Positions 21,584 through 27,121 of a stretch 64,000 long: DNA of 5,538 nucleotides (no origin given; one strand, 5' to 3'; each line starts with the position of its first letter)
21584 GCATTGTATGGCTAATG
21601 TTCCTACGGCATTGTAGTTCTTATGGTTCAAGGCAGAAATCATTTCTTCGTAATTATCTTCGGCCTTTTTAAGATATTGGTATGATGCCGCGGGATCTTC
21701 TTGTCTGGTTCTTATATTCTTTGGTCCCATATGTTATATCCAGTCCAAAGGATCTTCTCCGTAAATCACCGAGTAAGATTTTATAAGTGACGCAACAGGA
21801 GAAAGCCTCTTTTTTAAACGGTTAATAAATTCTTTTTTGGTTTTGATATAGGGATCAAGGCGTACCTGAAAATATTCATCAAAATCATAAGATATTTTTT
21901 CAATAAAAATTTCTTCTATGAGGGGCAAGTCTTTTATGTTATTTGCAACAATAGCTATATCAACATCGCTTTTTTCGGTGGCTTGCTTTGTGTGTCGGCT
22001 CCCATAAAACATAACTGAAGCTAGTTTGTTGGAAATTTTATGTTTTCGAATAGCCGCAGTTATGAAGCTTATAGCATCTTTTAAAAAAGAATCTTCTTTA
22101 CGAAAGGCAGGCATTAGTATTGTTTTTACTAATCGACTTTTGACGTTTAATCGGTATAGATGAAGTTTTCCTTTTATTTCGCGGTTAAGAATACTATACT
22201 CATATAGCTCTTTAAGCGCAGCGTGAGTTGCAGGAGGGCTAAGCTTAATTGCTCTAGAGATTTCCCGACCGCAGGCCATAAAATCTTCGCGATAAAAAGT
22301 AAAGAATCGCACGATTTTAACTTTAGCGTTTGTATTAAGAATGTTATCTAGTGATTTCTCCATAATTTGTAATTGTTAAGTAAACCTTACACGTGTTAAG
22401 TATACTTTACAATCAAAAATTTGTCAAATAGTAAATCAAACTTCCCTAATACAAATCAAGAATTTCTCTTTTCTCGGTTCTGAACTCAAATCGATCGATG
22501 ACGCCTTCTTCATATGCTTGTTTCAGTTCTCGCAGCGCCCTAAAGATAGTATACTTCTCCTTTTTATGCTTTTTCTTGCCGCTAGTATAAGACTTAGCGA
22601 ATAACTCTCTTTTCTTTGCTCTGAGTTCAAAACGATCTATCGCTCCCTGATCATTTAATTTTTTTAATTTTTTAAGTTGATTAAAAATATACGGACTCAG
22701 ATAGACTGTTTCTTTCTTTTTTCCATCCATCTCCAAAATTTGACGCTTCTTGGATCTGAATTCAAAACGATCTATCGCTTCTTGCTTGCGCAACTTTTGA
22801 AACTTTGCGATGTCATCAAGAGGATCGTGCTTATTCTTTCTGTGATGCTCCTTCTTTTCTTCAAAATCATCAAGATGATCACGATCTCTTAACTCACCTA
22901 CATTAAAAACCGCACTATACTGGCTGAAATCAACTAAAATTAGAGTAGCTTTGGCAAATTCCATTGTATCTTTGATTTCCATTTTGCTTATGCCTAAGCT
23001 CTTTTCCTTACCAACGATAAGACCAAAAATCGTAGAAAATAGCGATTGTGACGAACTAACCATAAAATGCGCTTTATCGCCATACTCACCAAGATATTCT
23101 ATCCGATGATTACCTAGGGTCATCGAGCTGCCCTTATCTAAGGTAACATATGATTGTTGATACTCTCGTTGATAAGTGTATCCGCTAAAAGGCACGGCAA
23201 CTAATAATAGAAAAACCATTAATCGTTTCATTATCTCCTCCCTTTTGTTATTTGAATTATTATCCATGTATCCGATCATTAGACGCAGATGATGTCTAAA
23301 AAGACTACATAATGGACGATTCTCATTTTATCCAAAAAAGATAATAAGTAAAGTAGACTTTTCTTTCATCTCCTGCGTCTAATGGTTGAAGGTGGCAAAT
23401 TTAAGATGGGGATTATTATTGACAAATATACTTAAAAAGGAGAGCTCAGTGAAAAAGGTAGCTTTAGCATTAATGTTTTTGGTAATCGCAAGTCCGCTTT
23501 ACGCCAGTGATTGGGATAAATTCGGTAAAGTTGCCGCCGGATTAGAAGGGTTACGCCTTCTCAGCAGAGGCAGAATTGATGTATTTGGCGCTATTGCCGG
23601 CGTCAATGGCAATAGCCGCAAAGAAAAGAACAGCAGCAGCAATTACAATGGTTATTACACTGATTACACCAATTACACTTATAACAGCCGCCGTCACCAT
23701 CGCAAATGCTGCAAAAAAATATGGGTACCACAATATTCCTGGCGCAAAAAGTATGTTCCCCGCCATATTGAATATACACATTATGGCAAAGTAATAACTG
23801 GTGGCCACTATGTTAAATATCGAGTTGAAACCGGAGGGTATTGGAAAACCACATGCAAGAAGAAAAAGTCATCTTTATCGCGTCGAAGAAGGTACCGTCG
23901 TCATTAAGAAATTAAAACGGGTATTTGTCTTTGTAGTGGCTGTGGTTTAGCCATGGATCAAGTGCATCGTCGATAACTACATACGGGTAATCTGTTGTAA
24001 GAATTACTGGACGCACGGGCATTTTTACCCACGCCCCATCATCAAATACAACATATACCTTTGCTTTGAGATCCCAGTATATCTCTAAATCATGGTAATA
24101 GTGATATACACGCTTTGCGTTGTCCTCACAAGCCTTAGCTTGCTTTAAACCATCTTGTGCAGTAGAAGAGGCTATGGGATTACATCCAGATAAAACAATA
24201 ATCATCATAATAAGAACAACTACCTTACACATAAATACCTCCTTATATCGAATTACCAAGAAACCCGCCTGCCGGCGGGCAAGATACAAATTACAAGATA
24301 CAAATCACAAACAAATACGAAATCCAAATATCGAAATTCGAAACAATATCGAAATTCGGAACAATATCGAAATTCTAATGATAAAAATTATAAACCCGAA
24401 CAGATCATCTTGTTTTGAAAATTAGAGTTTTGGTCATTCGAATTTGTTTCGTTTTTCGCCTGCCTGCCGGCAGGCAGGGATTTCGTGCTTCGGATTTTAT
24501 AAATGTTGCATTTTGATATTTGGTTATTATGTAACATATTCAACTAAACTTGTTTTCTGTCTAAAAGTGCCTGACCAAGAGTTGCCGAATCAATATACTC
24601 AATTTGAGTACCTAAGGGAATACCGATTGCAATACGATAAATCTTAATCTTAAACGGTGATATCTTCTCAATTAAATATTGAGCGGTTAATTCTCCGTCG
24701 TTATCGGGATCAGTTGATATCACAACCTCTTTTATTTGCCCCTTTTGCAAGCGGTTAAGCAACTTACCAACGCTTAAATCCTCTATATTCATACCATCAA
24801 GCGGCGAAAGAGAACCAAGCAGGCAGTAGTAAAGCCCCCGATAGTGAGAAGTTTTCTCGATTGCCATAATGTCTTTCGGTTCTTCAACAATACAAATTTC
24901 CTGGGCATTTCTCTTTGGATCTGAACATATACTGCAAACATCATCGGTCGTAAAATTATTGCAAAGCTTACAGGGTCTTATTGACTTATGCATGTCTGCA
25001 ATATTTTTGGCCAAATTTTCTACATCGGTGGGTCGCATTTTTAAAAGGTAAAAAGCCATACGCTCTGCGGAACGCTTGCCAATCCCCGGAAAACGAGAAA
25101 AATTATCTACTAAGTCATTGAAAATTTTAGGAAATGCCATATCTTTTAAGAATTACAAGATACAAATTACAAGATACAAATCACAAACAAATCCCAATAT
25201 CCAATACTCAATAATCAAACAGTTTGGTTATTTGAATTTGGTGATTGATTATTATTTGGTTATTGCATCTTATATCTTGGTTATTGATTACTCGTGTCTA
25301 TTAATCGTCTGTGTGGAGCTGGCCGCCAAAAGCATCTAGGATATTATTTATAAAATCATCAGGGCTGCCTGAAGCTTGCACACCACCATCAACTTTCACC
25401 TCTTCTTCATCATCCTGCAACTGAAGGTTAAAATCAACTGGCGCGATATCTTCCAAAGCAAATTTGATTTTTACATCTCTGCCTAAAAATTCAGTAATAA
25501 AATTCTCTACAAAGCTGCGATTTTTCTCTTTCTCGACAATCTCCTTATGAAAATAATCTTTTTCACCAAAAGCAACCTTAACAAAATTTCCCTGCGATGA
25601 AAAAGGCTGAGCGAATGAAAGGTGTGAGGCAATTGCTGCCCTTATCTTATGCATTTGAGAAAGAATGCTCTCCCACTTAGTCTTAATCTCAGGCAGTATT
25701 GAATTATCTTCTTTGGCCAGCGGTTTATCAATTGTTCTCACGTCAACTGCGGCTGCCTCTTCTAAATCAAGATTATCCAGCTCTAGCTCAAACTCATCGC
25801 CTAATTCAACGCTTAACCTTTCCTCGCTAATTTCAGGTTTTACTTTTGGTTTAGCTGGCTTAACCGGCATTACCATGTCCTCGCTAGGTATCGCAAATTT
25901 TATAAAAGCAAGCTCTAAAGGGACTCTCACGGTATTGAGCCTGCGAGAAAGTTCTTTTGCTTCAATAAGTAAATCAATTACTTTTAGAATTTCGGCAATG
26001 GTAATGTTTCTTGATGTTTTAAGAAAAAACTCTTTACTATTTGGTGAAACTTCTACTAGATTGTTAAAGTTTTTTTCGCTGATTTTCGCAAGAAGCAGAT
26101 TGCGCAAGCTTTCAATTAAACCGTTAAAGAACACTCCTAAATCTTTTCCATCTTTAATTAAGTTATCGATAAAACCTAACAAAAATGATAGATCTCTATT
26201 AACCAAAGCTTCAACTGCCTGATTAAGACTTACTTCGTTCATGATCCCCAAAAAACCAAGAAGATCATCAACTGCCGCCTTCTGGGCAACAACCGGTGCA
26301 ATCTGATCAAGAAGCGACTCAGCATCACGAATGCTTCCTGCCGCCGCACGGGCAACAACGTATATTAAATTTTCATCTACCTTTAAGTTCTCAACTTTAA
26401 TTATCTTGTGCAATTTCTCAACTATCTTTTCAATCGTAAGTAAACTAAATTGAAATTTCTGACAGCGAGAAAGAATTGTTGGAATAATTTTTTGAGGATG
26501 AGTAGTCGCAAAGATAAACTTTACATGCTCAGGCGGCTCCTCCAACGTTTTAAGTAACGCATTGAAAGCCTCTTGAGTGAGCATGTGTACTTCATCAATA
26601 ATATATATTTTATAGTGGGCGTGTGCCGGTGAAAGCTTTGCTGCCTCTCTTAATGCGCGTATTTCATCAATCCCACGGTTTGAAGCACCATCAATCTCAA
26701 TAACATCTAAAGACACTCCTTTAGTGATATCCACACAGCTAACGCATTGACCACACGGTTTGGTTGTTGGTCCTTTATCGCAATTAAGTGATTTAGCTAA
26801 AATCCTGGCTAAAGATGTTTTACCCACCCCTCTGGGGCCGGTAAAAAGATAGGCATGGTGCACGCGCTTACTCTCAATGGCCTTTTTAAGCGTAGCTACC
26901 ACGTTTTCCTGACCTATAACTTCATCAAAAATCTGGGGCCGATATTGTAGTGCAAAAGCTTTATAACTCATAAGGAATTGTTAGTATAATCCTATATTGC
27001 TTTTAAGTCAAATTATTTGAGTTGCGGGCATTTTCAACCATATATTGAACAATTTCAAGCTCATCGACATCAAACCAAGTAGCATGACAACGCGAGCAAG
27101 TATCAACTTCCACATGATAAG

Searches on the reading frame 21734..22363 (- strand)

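Call 90: search_protein_families(library=padloc, proteins=[window:21734-22363:-], max_evalue=0.001)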
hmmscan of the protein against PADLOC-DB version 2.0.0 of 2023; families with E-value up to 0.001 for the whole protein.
window:21734-22363:- (209 aa): 9 families
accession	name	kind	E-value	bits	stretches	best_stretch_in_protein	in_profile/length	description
PDLC04368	PDC-M05A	-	1.6e-11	42.4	1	2-195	3-182/201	-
PDLC04907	PDC-S09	-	4.2e-07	28.1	1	95-176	11-89/114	-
PDLC04903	PDC-S09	-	8.9e-07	27.2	1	109-182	21-93/108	-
PDLC01438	Csa3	-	6.9e-05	21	1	10-138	146-255/305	"CAS-I,CAS-II,CAS-III,CAS-IV,CAS-V,CAS-VI; associated_signaling"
PDLC00801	Cyclase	-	0.00011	19.5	1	84-151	14-83/295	oligonucleotide-cyclase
PDLC04372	PDC-M05A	-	0.00029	19.1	1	49-186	18-142/167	-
PDLC03138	Specificity_I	-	0.00043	17.4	1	101-152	11-60/485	Type I specificity subunit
PDLC01720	Csa3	-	0.00057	18.4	1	30-93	43-94/118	Csa3_1_CAS-I-II-III-IV-V-VI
PDLC04906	PDC-S09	-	0.00081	17.7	0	100-144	10-54/98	-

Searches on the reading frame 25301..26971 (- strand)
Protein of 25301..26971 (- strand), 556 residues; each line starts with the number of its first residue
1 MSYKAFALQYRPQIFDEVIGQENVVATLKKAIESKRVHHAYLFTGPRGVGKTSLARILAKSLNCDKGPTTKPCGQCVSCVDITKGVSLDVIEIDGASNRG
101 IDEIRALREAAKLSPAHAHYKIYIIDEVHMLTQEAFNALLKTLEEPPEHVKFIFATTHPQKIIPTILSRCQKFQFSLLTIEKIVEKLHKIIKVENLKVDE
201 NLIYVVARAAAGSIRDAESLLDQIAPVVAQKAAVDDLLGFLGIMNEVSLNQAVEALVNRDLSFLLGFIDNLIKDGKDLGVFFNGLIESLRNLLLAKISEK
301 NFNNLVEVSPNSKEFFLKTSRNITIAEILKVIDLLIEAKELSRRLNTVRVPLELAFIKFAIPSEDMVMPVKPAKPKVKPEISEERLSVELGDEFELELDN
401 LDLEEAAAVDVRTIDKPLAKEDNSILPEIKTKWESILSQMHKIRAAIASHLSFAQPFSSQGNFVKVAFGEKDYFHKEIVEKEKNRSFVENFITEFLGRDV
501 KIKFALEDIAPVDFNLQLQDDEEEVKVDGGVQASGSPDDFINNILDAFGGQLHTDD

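Call 60: find_homologous_proteins(query=window:25301-26971:-)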
Query window:25301-26971:- (556 aa): 8000 proteins with E <= 0.001 among 8000 candidates; the best 120 are listed.
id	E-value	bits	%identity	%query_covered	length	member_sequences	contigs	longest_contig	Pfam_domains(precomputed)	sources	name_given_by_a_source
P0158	0.0e+0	1210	100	100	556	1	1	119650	PF13173.13,PF12169.14,PF00004.36,PF13401.13,PF20964.3,PF13238.13,PF22608.3,PF05496.19,PF13177.13,PF07728.21,PF13191.13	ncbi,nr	ncbi:MAG: DNA polymerase III subunit gamma/tau [Candidatus Omnitrophica bacterium]|nr:DNA polymerase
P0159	2.6e-203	695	58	100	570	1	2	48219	PF12169.14,PF00004.36,PF13401.13,PF20964.3,PF22608.3,PF05496.19,PF13177.13,PF07728.21,PF13191.13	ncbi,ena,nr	ncbi:MAG: DNA polymerase III subunit gamma/tau [Candidatus Omnitrophica bacterium]|nr:DNA polymerase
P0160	8.4e-203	693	57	100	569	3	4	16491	PF12169.14,PF00004.36,PF13401.13,PF20964.3,PF22608.3,PF05496.19,PF13177.13,PF07728.21,PF13191.13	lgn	-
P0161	7.5e-202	690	56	100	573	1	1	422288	PF12169.14,PF00004.36,PF13401.13,PF20964.3,PF22608.3,PF05496.19,PF13177.13,PF07728.21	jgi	jgi:DNA polymerase-3 subunit gamma/tau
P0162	9.9e-201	686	56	100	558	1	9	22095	PF12169.14,PF00004.36,PF13401.13,PF20964.3,PF22608.3,PF05496.19,PF13177.13,PF07728.21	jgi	-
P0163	3.3e-200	685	57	100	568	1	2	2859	PF12169.14,PF00004.36,PF13401.13,PF20964.3,PF22608.3,PF05496.19,PF13177.13,PF07728.21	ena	-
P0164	1.4e-198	679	57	100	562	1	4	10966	PF12169.14,PF00004.36,PF13401.13,PF20964.3,PF22608.3,PF05496.19,PF13177.13,PF07728.21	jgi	-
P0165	1.7e-198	679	57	100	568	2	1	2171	PF12169.14,PF00004.36,PF13401.13,PF20964.3,PF22608.3,PF05496.19,PF13177.13,PF07728.21,PF13191.13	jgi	-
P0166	2.6e-198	678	57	100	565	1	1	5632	PF12169.14,PF00004.36,PF13401.13,PF20964.3,PF22608.3,PF05496.19,PF13177.13,PF07728.21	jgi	-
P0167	3.5e-198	678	56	100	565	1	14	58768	PF12169.14,PF00004.36,PF13401.13,PF20964.3,PF22608.3,PF05496.19,PF13177.13,PF07728.21,PF13191.13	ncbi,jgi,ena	-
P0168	8.7e-198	677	56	100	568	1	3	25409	PF12169.14,PF00004.36,PF13401.13,PF20964.3,PF22608.3,PF05496.19,PF13177.13,PF07728.21,PF13191.13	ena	-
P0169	1.1e-197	676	56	100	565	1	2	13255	PF12169.14,PF05970.21,PF06068.20,PF00004.36,PF13401.13,PF22608.3,PF05496.19,PF13177.13,PF07728.21,PF13191.13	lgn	-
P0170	3.6e-197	675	56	100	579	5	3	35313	PF12169.14,PF00004.36,PF13401.13,PF20964.3,PF22608.3,PF05496.19,PF13177.13,PF07728.21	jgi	-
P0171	8.7e-197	673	57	100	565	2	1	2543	PF12169.14,PF00004.36,PF13401.13,PF20964.3,PF22608.3,PF05496.19,PF13177.13,PF07728.21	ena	-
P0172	9.9e-197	673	56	100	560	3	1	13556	PF12169.14,PF00004.36,PF13401.13,PF22608.3,PF05496.19,PF13177.13,PF07728.21,PF13191.13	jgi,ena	-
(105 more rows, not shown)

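Call 62: find_encoding_contigs(protein=P0158, flank=10000, max_places=3)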
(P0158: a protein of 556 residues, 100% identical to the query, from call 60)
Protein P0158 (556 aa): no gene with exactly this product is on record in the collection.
